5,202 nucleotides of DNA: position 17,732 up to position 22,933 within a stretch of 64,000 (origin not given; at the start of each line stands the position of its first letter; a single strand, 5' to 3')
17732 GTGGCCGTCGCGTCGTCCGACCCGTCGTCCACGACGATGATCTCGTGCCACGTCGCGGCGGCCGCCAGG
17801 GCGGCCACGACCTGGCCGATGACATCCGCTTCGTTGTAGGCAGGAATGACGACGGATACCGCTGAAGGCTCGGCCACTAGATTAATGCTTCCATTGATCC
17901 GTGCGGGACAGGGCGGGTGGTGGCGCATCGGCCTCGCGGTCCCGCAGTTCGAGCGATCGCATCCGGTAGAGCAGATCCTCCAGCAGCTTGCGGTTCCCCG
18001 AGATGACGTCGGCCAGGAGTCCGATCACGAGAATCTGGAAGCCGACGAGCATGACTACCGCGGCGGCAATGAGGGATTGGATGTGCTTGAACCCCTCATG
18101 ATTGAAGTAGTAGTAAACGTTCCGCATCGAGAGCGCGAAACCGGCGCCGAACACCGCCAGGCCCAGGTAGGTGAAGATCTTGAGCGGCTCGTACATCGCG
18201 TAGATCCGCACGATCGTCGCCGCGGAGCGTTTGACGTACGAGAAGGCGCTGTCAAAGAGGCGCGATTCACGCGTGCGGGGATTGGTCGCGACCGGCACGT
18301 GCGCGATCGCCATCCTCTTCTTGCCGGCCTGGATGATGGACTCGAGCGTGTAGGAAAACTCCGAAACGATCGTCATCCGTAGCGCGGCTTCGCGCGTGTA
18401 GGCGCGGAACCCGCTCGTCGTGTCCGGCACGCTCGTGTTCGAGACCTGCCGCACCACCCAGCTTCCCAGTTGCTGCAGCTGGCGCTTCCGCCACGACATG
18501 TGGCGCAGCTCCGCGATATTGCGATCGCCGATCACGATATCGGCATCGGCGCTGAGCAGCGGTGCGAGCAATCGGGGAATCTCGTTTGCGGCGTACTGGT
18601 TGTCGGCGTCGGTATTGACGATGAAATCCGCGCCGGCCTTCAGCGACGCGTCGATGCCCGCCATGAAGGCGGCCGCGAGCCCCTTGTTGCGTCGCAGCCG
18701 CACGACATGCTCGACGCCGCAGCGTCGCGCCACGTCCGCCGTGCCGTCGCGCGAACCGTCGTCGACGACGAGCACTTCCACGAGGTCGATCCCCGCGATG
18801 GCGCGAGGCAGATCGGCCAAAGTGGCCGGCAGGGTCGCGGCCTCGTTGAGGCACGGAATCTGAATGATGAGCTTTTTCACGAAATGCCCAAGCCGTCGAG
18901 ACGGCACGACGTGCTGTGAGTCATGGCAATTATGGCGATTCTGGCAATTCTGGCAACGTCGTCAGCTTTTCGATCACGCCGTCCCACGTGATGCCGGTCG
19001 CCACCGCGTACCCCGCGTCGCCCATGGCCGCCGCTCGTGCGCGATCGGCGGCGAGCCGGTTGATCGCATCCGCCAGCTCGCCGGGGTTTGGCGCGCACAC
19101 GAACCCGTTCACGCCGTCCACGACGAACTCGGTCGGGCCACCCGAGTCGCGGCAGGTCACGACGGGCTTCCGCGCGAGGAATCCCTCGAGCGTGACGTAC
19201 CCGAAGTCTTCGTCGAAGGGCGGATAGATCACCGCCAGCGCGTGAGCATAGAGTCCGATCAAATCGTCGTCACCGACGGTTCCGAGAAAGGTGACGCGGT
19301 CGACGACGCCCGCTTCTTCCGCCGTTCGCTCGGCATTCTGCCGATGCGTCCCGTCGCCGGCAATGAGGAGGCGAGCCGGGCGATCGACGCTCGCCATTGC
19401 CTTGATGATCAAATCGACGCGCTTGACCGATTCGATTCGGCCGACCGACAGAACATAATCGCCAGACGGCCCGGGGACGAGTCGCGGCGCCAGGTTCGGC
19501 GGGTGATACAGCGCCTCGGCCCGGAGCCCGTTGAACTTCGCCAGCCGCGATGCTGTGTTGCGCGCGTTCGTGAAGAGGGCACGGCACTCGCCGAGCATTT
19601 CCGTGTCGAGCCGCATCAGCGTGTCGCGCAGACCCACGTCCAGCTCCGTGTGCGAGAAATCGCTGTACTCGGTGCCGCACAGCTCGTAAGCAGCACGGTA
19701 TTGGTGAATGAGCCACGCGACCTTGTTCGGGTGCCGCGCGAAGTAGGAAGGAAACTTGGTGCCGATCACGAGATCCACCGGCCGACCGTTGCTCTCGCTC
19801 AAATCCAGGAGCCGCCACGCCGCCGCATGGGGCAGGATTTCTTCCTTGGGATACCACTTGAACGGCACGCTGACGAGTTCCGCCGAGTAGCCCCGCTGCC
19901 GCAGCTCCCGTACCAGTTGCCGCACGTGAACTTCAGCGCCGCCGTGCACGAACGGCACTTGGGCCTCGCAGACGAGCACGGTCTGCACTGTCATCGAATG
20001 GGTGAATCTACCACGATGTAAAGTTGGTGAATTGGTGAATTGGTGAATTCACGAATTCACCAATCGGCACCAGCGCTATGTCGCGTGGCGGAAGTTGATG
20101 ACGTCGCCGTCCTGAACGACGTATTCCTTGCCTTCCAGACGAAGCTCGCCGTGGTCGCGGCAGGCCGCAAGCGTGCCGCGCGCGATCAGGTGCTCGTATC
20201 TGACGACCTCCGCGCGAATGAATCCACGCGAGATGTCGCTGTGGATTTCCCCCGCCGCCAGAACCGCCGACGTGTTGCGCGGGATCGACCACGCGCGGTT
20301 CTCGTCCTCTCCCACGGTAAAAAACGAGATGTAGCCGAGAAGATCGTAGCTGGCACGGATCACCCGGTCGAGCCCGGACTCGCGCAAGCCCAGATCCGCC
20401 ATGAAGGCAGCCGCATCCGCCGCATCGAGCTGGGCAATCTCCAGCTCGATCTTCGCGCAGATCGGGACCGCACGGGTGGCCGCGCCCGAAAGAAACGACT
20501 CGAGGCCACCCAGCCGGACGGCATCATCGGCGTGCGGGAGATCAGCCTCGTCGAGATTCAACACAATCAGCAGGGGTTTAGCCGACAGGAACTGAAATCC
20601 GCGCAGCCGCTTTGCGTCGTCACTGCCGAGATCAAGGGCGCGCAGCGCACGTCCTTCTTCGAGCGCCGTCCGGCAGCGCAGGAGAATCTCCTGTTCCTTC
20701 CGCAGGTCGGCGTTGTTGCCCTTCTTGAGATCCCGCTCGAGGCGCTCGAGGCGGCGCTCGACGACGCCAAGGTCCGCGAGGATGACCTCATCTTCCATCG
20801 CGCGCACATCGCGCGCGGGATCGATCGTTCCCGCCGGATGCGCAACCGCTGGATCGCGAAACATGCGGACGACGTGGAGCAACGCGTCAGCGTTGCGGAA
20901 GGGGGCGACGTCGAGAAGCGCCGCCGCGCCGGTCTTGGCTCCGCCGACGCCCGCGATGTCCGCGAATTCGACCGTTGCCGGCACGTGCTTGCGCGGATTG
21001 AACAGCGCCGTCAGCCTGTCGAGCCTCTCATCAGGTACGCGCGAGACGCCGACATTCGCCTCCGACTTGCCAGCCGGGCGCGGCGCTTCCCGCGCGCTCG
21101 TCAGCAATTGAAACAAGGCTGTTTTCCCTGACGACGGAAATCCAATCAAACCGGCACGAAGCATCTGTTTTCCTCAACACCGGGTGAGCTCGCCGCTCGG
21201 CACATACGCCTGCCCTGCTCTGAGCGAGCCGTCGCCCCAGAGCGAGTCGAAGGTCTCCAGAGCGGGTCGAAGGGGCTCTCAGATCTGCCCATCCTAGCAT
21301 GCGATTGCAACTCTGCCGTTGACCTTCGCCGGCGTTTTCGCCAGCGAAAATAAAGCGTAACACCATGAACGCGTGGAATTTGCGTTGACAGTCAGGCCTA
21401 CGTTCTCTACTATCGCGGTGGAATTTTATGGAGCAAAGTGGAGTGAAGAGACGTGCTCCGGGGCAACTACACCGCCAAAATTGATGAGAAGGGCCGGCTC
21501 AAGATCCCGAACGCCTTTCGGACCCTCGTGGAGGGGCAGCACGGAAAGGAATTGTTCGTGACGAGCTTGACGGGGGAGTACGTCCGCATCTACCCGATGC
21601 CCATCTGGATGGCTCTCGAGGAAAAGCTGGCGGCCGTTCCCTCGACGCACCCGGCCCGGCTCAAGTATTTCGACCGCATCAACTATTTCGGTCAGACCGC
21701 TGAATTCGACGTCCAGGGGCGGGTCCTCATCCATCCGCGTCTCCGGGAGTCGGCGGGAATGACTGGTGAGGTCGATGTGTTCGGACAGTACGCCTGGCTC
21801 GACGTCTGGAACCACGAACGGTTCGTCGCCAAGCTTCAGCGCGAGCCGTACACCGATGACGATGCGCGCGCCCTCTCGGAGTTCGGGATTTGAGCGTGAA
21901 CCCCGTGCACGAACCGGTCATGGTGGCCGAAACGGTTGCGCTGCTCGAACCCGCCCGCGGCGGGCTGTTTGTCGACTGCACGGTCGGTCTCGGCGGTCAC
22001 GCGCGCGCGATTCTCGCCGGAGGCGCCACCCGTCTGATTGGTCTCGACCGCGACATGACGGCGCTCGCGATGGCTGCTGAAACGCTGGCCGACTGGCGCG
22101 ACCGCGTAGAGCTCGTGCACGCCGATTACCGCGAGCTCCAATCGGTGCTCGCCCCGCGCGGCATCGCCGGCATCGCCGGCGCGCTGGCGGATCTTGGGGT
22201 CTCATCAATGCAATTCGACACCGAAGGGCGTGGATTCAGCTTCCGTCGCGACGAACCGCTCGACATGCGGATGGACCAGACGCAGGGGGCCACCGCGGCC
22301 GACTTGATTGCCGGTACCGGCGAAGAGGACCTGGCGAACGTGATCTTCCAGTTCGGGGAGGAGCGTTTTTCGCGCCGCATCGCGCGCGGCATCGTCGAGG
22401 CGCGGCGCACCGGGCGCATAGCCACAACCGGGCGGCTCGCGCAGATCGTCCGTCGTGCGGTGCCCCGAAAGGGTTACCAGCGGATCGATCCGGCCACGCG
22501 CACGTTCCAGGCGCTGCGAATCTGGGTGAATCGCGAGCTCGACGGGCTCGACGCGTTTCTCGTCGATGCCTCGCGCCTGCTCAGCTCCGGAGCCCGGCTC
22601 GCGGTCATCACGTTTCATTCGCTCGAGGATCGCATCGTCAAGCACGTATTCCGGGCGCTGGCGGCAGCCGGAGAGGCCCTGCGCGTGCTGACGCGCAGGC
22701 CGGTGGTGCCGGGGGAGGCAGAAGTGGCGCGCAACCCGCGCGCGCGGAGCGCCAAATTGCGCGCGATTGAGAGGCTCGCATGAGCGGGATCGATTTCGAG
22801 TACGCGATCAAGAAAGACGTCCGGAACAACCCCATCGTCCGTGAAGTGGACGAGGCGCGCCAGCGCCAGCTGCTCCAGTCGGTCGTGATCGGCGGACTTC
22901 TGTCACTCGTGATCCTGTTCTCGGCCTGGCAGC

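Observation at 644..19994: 19-kb glycan operon built around polyprenyl-phosphate-sugar GT2s and GT-C transferases, with no visible export/polymerisation machinery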

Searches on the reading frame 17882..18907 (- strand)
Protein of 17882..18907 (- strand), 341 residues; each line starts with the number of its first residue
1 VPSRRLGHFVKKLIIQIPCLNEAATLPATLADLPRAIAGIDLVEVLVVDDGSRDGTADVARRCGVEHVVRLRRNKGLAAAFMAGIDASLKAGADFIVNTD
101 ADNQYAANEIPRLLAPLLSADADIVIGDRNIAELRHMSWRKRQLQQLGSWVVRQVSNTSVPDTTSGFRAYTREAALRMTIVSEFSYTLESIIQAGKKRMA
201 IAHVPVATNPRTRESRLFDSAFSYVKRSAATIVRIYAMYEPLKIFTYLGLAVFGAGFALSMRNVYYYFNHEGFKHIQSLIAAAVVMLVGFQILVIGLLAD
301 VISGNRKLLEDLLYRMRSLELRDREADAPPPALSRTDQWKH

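Call 6: search_protein_families(library=pfam, proteins=[window:17882-18907:-], max_evalue=0.01)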
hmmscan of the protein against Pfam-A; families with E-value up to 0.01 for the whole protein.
window:17882-18907:- (341 aa): 2 families
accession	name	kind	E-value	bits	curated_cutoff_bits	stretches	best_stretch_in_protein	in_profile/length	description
PF00535.33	Glycos_transf_2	-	3.6e-24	86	23.3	1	17-175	4-164/168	Glycosyl transferase family 2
PF13641.12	Glyco_tranf_2_3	-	6.3e-05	23.5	27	1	15-152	5-132/230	Glycosyltransferase like family 2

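Call 7: search_protein_families(library=ncbifam, proteins=[window:17882-18907:-], max_evalue=0.001)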
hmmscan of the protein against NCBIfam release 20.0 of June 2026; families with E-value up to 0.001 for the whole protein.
window:17882-18907:- (341 aa): 17 families
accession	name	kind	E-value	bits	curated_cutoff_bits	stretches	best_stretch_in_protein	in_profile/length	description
TIGR04182.1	glyco_TIGR04182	equivalog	6e-37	127.6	325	1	14-304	3-284/293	S-layer glycoprotein N-glycosyltransferase AglJ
NF058614.1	PPMAGASynPpgS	equivalog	2.3e-21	76.3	370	1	15-206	4-194/226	polyprenyl-phospho-N-acetylgalactosaminyl synthase PpgS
NF007986.1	PRK10714.1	equivalog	4.5e-19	68.6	529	1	10-303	5-294/316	undecaprenyl-phosphate 4-deoxy-4-formamido-L-arabinose transferase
NF041391.1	DPhHxTase_Halo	equivalog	8e-17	60.9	375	1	20-217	4-192/213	dolichyl-phosphate hexose transferase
NF047588.1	GlcsyltransPgfSStrep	equivalog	1.3e-11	44.2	500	1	12-302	2-287/308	glycosyltransferase PgfS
NF041875.1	EPS_EpsD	equivalog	2.4e-10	40.3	370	1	16-130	4-117/325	exopolysaccharide biosynthesis glycosyltransferase EpsD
TIGR04283.1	glyco_like_mftF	equivalog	7.1e-09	35.6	182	1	15-76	3-61/221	TIGR04283 family arsenosugar biosynthesis glycosyltransferase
NF041865.1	EpsU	equivalog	9e-09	34.8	700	1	10-143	38-171/394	exopolysaccharide biosynthesis GT2 family glycosyltransferase EpsU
TIGR03937.1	PgaC_IcaA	equivalog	7.5e-08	31.7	422.3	1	12-108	46-141/407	poly-beta-1,6-N-acetyl-D-glucosamine synthase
TIGR03965.1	mycofact_glyco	equivalog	1e-07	31.2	280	1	14-121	77-183/467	mycofactocin biosynthesis glycosyltransferase MftF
NF010496.0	PRK13915.1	equivalog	1e-06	28.1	262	1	15-121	35-146/307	glucosyl-3-phosphoglycerate synthase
TIGR03469.1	HpnB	hypoth_equivalog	1.2e-06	27.8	379.25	1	13-125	46-168/386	hopene-associated glycosyltransferase HpnB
TIGR01556.1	rhamnosyltran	subfamily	5.9e-06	25.7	200.55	1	42-129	21-111/281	rhamnosyltransferase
TIGR04242.1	nodulat_NodC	equivalog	1.9e-05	23.9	550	1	15-143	52-181/395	chitooligosaccharide synthase NodC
NF045692.1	OglycostaseCruG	equivalog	6.5e-05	22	600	1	10-81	40-110/386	2'-O-glycosyltransferase CruG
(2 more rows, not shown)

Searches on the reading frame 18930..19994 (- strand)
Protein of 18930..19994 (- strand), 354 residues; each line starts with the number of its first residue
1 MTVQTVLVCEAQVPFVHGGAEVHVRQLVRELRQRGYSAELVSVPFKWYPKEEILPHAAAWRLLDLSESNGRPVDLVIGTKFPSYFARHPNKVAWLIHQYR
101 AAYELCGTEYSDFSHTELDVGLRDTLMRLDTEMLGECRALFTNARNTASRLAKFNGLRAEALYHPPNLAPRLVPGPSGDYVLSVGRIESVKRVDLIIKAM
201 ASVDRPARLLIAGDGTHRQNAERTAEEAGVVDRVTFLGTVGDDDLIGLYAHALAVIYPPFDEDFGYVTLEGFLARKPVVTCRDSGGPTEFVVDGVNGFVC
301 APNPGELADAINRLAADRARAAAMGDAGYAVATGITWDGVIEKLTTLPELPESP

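Call 6: search_protein_families(library=pfam, proteins=[window:18930-19994:-], max_evalue=0.01)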
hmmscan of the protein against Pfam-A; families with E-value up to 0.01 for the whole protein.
window:18930-19994:- (354 aa): 6 families
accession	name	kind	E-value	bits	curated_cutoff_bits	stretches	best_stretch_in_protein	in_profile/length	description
PF00534.26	Glycos_transf_1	-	2.3e-33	115.6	26.4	1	179-329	16-170/172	Glycosyl transferases group 1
PF13692.12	Glyco_trans_1_4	-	1.3e-26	94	27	1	180-317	3-142/142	Glycosyl transferases group 1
PF20706.3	GT4-conflict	-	3.9e-05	23.3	26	1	170-285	189-315/385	Family 4 Glycosyltransferase in conflict systems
PF13439.12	Glyco_transf_4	-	4e-05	24.1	28.5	1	18-76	2-38/170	Glycosyltransferase Family 4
PF02350.25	Epimerase_2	-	0.002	17.5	30.6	1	222-326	230-328/347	UDP-N-acetylglucosamine 2-epimerase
PF13579.12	Glyco_trans_4_4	-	0.0097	16.7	29.7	0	18-55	1-26/158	Glycosyl transferase 4-like domain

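Call 62: search_protein_families(library=ncbifam, proteins=[window:18930-19994:-], max_evalue=0.00001)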
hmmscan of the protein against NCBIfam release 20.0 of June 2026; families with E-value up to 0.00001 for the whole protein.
window:18930-19994:- (354 aa): 16 families
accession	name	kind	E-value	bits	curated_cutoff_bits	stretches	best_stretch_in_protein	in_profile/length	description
TIGR03449.1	mycothiol_MshA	equivalog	2.4e-20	72.8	462.5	1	180-345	222-397/406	D-inositol-3-phosphate glycosyltransferase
NF041876.1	EPS_EpsE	equivalog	3.8e-17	62.6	400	1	181-329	217-373/389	exopolysaccharide biosynthesis GT4 family glycosyltransferase EpsE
TIGR03999.1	thiol_BshA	equivalog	7.1e-17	61.4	273.7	1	180-328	201-349/375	N-acetyl-alpha-D-glucosaminyl L-malate synthase BshA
TIGR04047.1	MSMEG_0565_glyc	hypoth_equivalog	9.8e-17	61.1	259.85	1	177-340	192-363/373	MSMEG_0565 family glycosyltransferase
NF041010.1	glycosy_Agl16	equivalog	2.7e-16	59.4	575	1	177-346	178-346/352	glycosylation protein Agl16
TIGR02149.1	glgA_Coryne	subfamily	2.9e-16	59.6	302.4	1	178-344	204-383/391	glycogen synthase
NF046085.1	XrtY_assoc_Gly1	equivalog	3.4e-14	52.5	400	1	183-322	214-354/387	XrtY-associated glycosyltransferase XYAG1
TIGR03088.1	stp2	hypoth_equivalog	7.1e-14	51.6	409.05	1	180-331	196-352/374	TIGR03088 family PEP-CTERM/XrtA system glycosyltransferase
TIGR04157.1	glyco_rSAM_CFB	subfamily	2.1e-13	50.1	400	1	181-299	230-347/406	TIGR04157 family glycosyltransferase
NF053787.1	GlcN_PG_synth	equivalog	9.4e-10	37.9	480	1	182-345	201-353/361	N-acetylglucosaminyl phosphatidylglycerol synthase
NF050063.1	ProtGlycPglJ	equivalog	1e-09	38.1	500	1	179-299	195-313/363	N-acetylgalactosamine-N,N'-diacetylbacillosaminyl-diphospho-undecaprenol 4-alpha-N-acetylgalactosaminyltransferase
TIGR04063.1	stp3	hypoth_equivalog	7.3e-09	35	442.05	1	193-339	228-383/397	TIGR04063 family PEP-CTERM/XrtA system glycosyltransferase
NF012028.0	PRK15484.1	subfamily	1.5e-08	34.2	618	1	181-344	196-371/380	lipopolysaccharide N-acetylglucosaminyltransferase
NF050056.1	ProtGlycPglH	equivalog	1.8e-07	30.5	600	1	180-317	181-319/354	GalNAc-alpha-(1->4)-GalNAc-alpha-(1->3)-diNAcBac-PP-undecaprenol alpha-1,4-N-acetyl-D-galactosaminyltransferase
NF007396.0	PRK09922.1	equivalog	7.4e-07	28.4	385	1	163-314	164-320/361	lipopolysaccharide 1,6-galactosyltransferase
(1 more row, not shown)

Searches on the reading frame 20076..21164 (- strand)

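Call 6: search_protein_families(library=pfam, proteins=[window:20076-21164:-], max_evalue=0.01)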
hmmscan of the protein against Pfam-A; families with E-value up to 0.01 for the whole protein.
window:20076-21164:- (362 aa): 2 families
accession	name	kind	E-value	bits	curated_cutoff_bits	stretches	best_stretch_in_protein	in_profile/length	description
PF06071.19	YchF-GTPase_C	-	4.4e-32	110.5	27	1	279-360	2-83/84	Protein of unknown function (DUF933)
PF01926.29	MMR_HSR1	-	2.3e-05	24.9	21.9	1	4-102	2-85/113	50S ribosome-binding GTPase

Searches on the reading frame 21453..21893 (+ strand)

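Call 6: search_protein_families(library=pfam, proteins=[window:21453-21893:+], max_evalue=0.01)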
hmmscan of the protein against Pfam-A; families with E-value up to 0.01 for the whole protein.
window:21453-21893:+ (146 aa): 1 family
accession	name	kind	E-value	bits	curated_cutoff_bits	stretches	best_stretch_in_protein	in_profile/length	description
PF02381.23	MraZ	-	3.1e-18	65.9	23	2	1-68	1-65/72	MraZ protein, putative antitoxin-like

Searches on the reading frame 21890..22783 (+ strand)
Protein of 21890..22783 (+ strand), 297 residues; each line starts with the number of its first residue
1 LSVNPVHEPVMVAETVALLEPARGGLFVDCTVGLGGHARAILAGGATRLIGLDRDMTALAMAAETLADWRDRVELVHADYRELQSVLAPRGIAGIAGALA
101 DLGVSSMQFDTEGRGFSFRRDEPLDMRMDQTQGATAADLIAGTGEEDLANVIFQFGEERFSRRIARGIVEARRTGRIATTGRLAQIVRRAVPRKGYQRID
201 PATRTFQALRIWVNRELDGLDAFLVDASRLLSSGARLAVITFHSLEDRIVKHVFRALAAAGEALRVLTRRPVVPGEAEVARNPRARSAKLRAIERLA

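Call 6: search_protein_families(library=pfam, proteins=[window:21890-22783:+], max_evalue=0.01)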
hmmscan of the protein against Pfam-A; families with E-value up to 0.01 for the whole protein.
window:21890-22783:+ (297 aa): 2 families
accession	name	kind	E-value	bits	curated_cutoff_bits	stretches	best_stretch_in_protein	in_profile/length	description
PF01795.25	Methyltransf_5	-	3.7e-102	342.4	27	1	6-295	3-308/309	MraW methylase family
PF13649.12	Methyltransf_25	-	0.0002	22.4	27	1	28-84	2-59/97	Methyltransferase domain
